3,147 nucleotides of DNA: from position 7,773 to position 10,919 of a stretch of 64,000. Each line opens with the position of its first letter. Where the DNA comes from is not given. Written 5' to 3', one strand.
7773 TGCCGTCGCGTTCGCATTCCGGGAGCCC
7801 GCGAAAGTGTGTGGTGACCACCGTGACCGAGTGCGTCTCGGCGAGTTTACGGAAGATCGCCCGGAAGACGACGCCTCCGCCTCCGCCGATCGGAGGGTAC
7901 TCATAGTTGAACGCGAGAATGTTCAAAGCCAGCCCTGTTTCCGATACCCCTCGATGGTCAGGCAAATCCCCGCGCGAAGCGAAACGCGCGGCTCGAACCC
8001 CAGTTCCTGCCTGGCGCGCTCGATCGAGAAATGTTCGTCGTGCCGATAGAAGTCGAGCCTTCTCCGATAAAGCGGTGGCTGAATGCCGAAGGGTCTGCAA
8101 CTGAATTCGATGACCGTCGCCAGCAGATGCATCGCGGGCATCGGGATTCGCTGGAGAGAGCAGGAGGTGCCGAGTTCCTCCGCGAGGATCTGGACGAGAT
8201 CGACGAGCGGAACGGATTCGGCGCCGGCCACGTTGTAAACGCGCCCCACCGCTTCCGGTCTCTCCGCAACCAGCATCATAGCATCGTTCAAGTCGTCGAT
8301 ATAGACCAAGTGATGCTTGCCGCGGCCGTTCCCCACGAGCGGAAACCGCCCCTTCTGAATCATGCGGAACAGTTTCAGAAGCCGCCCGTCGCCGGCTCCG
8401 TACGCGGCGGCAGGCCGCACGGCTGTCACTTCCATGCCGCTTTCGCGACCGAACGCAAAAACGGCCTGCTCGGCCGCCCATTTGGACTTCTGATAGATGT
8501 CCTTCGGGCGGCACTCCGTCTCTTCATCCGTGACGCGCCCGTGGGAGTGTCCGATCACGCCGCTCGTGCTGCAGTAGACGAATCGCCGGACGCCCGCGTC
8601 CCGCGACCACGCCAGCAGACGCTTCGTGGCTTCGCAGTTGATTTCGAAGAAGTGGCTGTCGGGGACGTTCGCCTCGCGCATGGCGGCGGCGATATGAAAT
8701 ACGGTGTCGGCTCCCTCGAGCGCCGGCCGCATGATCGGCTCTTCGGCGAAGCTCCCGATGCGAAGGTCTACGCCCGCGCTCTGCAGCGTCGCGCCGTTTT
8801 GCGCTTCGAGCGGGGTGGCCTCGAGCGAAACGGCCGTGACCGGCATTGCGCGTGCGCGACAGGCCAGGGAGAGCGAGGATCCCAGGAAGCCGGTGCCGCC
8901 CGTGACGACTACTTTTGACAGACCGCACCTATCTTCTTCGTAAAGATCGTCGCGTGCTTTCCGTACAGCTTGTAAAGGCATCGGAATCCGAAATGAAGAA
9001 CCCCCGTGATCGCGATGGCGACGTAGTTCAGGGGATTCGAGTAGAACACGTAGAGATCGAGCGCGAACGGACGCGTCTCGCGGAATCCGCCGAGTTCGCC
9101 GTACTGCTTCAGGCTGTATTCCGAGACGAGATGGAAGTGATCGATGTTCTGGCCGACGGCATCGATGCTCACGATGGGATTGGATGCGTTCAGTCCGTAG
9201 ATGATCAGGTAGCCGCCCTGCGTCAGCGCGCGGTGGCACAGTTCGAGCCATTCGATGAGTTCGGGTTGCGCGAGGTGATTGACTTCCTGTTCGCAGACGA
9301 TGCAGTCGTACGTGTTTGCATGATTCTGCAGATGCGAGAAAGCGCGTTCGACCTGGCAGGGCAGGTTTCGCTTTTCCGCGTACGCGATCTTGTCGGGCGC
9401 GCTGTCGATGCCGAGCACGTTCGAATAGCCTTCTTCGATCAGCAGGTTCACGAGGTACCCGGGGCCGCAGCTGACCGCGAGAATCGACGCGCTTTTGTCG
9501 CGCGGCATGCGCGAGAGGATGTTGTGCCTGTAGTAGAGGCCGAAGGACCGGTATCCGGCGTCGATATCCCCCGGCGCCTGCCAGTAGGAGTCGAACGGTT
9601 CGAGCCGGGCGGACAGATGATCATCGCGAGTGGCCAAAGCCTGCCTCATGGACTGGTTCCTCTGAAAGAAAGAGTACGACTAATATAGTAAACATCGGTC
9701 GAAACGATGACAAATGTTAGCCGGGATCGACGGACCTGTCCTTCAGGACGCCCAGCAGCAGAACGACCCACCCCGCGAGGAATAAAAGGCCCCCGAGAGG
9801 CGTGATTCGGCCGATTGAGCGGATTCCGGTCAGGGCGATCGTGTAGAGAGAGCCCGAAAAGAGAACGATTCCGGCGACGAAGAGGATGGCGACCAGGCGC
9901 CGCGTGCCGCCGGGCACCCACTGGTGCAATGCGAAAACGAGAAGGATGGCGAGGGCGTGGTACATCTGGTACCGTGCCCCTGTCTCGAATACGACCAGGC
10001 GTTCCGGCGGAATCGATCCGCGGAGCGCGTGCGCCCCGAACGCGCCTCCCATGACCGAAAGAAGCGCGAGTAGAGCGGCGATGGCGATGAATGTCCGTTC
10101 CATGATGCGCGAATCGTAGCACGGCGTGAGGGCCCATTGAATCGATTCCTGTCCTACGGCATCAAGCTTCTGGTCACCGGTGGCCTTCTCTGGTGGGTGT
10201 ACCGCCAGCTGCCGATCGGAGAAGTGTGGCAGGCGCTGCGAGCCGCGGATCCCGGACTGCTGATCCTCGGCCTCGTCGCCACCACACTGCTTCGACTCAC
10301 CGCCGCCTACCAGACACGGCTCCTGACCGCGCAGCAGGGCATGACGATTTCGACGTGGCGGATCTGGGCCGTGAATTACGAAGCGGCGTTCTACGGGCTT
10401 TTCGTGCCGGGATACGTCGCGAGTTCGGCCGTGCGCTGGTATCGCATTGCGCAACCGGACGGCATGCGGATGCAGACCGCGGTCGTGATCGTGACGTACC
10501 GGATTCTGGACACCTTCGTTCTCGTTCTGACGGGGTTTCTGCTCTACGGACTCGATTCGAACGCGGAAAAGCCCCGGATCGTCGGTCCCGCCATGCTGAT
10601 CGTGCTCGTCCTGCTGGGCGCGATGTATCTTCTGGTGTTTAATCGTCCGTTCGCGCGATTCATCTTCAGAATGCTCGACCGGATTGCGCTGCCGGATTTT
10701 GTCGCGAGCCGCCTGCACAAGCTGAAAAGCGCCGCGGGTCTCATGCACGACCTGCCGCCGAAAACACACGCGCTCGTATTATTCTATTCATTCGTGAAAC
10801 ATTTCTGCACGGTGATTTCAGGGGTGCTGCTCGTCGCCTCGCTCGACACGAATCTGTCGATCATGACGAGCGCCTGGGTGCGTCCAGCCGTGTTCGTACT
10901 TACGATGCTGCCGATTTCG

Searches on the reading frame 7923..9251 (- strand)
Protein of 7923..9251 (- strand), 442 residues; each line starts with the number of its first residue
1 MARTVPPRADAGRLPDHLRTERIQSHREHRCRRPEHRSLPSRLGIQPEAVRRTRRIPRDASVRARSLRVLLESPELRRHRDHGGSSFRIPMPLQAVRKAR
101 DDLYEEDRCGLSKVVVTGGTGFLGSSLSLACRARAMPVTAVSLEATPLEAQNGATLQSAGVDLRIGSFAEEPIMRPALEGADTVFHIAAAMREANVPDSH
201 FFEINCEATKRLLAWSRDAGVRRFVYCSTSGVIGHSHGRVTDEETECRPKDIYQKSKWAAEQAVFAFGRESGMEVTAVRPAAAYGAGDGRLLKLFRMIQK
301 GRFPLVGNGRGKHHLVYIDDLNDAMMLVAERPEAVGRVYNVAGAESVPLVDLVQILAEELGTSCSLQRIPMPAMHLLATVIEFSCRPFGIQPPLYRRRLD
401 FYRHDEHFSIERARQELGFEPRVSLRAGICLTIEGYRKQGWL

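Call 68: search_protein_families(library=pfam, proteins=[window:7923-9251:-], max_evalue=0.001)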
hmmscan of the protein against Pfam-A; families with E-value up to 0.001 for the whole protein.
window:7923-9251:- (442 aa): 8 families
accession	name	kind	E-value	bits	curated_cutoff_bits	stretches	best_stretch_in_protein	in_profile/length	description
PF01370.27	Epimerase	-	2.2e-37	129.2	20.9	1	114-342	1-240/240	NAD dependent epimerase/dehydratase family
PF01073.25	3Beta_HSD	-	1.8e-24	86.7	22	1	115-330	1-230/280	3-beta hydroxysteroid dehydrogenase/isomerase family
PF16363.11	GDP_Man_Dehyd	-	9.3e-19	68.5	27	1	116-429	2-329/332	GDP-mannose 4,6 dehydratase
PF07993.18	NAD_binding_4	-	3.3e-12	46.5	20.1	1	179-285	87-209/258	Male sterility protein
PF04321.23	RmlD_sub_bind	-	3.8e-11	43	27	1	113-362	2-233/287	RmlD substrate binding domain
PF13460.12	NAD_binding_10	-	1.7e-10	41.5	27.2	1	118-282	1-145/184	NAD(P)H-binding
PF05368.20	NmrA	-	9.3e-10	39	27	1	112-237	3-115/298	NmrA-like family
PF02719.21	Polysacc_synt_2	-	9.8e-06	25.4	20.2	1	114-357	1-244/293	Polysaccharide biosynthesis protein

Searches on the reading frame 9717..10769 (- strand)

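Call 68: search_protein_families(library=pfam, proteins=[window:9717-10769:-], max_evalue=0.001)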
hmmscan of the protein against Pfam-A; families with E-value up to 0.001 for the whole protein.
window:9717-10769:- (350 aa): 1 family
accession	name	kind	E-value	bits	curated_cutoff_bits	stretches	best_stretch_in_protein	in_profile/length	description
PF04241.20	DUF423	-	3.8e-27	94.8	25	1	242-327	2-86/86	Protein of unknown function (DUF423)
